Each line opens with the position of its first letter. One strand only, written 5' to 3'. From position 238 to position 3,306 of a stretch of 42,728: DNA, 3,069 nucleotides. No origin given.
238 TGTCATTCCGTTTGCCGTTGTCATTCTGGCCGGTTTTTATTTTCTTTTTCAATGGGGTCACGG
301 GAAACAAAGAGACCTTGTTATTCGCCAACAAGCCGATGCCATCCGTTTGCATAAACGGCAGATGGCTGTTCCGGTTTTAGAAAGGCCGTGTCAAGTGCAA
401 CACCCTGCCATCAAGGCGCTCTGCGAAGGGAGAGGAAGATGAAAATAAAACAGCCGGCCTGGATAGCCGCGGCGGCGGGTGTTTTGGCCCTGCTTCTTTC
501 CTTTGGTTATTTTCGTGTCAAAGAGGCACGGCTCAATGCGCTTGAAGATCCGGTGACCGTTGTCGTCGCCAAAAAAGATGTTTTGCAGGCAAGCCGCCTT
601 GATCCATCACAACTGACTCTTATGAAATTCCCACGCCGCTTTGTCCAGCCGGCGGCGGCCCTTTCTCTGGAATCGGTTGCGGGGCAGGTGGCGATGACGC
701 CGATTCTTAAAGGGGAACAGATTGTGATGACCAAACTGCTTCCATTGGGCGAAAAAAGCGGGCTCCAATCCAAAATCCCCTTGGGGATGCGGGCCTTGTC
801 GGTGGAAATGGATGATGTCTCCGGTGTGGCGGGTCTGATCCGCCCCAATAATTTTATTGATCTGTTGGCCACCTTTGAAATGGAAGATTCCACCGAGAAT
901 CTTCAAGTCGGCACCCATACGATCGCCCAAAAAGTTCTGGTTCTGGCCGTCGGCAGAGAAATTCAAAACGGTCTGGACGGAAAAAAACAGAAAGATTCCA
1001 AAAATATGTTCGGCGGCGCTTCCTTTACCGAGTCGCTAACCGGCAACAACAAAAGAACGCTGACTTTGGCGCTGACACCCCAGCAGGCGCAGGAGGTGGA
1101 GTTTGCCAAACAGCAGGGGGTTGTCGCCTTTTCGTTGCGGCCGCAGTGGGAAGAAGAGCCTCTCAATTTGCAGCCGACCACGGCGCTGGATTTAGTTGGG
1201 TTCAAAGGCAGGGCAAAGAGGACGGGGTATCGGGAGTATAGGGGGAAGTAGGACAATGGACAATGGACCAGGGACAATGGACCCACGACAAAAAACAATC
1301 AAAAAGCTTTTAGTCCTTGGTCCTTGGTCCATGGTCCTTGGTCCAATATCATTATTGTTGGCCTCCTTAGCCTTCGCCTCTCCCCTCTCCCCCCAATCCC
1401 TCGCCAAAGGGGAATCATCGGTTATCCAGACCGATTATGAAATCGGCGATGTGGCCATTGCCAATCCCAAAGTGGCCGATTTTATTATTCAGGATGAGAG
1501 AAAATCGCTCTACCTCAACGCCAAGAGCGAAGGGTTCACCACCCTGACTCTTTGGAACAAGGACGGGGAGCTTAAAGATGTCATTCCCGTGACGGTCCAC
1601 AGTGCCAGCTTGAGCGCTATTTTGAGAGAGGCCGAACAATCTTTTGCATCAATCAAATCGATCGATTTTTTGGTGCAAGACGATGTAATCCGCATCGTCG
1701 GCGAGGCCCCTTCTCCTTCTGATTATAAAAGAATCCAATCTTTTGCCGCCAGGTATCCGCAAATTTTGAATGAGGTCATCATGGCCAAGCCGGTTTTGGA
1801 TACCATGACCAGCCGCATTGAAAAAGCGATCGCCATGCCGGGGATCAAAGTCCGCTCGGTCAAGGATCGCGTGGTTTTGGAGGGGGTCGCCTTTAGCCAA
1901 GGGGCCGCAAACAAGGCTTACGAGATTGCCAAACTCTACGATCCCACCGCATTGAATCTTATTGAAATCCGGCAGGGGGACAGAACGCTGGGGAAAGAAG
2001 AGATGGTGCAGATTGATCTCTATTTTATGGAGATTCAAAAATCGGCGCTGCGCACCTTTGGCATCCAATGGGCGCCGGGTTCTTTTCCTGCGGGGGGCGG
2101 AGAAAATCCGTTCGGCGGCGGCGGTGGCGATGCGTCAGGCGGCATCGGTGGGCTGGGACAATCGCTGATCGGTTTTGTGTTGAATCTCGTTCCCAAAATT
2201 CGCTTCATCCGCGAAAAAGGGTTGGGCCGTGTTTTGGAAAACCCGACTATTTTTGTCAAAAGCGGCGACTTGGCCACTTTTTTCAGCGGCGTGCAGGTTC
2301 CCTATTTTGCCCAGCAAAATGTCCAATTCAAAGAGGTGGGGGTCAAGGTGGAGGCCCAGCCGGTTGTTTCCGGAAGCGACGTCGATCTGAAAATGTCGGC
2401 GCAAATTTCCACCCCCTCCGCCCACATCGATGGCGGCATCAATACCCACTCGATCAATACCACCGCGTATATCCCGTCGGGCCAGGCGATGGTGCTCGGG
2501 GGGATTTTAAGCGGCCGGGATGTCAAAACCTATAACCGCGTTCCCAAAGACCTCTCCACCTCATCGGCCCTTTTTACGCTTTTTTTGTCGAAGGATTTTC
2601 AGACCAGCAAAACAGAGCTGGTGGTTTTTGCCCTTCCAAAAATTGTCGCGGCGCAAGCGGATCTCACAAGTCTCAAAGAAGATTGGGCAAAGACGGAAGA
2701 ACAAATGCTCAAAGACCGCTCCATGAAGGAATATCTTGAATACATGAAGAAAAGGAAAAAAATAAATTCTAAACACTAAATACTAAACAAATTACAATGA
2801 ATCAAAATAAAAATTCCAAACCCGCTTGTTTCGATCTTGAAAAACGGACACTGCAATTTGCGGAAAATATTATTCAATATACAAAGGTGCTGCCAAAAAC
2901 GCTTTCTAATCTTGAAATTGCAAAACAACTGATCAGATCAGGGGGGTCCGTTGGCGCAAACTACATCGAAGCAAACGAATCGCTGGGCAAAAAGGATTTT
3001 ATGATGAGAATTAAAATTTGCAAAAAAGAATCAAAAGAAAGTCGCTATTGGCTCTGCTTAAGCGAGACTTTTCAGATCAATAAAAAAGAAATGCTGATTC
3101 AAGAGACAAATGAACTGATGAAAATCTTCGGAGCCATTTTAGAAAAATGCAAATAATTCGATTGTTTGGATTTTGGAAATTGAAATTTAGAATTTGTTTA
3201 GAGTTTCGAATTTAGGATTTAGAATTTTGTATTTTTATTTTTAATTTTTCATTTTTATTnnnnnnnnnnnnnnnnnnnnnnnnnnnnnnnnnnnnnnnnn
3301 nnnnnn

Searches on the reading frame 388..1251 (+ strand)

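Call 70: search_protein_families(library=pfam, proteins=[window:388-1251:+], max_evalue=0.001)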
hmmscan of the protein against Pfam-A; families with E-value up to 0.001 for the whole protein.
window:388-1251:+ (287 aa): 2 families
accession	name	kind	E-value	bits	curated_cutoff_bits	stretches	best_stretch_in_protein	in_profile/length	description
PF16976.10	RcpC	-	6.3e-24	84.5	28.8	1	125-251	2-114/114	Flp pilus assembly protein RcpC/CpaB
PF08666.17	SAF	-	8.9e-05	23.4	21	1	57-112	2-57/63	SAF domain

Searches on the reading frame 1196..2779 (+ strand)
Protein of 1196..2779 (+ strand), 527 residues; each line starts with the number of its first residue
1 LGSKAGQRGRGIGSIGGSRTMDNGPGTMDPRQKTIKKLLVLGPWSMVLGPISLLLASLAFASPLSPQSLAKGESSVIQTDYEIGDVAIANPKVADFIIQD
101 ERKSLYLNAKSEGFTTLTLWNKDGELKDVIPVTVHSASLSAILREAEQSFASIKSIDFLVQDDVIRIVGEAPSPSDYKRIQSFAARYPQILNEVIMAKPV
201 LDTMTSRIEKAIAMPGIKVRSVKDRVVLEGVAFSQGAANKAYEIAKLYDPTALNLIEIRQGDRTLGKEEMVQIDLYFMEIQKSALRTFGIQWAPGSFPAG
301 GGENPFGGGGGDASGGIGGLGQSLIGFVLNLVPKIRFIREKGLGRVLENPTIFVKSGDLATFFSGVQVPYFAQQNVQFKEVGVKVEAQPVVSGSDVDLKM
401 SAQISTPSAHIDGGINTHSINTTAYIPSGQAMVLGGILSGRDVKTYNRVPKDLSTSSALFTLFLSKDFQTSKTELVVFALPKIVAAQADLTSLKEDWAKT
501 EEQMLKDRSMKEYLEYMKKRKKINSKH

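Call 70: search_protein_families(library=pfam, proteins=[window:1196-2779:+], max_evalue=0.001)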
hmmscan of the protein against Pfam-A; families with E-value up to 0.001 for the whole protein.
window:1196-2779:+ (527 aa): 3 families
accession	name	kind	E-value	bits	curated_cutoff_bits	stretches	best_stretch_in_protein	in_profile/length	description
PF00263.26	Secretin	-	1.6e-20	73.8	27.5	1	339-484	3-168/169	Bacterial type II and III secretion system protein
PF13629.12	T2SS-T3SS_pil_N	-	2.9e-15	56.2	23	1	69-134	7-71/72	Pilus formation protein N terminal region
PF04972.22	BON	-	8.8e-06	26.4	27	1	204-246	5-53/69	BON domain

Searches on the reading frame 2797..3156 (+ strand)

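Call 70: search_protein_families(library=pfam, proteins=[window:2797-3156:+], max_evalue=0.001)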
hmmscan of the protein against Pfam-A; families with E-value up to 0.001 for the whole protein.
window:2797-3156:+ (119 aa): 1 family
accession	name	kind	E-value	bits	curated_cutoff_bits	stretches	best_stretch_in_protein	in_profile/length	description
PF05635.17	23S_rRNA_IVP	-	4.8e-15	56.1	33.8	1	16-110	7-103/106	23S rRNA-intervening sequence protein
